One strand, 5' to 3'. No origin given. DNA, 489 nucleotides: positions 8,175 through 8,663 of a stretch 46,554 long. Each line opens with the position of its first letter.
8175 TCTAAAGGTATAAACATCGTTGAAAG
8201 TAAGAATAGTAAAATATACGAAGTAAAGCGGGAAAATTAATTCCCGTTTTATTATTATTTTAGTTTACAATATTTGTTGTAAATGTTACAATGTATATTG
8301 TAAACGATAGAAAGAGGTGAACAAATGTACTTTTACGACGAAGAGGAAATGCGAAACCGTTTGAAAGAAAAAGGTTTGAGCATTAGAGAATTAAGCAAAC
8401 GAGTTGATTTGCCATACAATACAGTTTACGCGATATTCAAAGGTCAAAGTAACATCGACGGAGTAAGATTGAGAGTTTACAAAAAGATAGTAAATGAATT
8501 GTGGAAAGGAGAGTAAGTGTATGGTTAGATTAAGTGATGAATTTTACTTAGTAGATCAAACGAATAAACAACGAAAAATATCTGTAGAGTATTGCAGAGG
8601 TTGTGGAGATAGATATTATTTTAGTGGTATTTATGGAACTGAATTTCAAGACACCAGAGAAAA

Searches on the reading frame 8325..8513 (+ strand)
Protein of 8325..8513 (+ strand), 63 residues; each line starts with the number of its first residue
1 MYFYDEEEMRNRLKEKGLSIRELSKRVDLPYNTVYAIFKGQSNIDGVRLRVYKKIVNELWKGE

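Call 29: search_protein_families(library=phrogs, max_evalue=0.001, proteins=[window:8325-8513:+])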
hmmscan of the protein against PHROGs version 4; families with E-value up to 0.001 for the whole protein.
window:8325-8513:+ (63 aa): 6 families
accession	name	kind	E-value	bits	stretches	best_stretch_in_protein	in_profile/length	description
phrog_925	-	DNA, RNA and nucleotide metabolism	4.6e-06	27.3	1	5-43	5-43/67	HTH DNA binding protein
phrog_8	-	transcription regulation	4.8e-06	27.3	1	9-50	81-122/346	transcriptional regulator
phrog_3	-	transcription regulation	0.00051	20.9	1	7-54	91-135/430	transcriptional repressor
phrog_4779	-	transcription regulation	0.00079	20.9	1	6-42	4-40/98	transcriptional regulator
phrog_1702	-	transcription regulation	0.00088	20.2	0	4-40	13-50/87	transcriptional repressor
phrog_2967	-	transcription regulation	0.00088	19.9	1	8-46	14-52/225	transcriptional regulator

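Call 48: search_protein_families(library=ncbifam, max_evalue=0.01, proteins=[window:8325-8513:+])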
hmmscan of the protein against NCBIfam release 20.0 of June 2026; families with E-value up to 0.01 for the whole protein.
window:8325-8513:+ (63 aa): 3 families
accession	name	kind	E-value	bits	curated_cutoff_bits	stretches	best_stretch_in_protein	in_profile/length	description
TIGR04111.1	BcepMu_gp16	hypoth_equivalog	2.2e-06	27.4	34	1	7-42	3-38/55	phage-associated protein, BcepMu gp16 family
NF040595.1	HTH_Cbp1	equivalog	0.0022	17.9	140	1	10-57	8-53/135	CRISPR DNA repeat-binding protein Cbp1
NF038310.1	lysogeny_AimR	equivalog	0.0068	15.5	70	1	9-45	1-37/365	AimR family lysis-lysogeny pheromone receptor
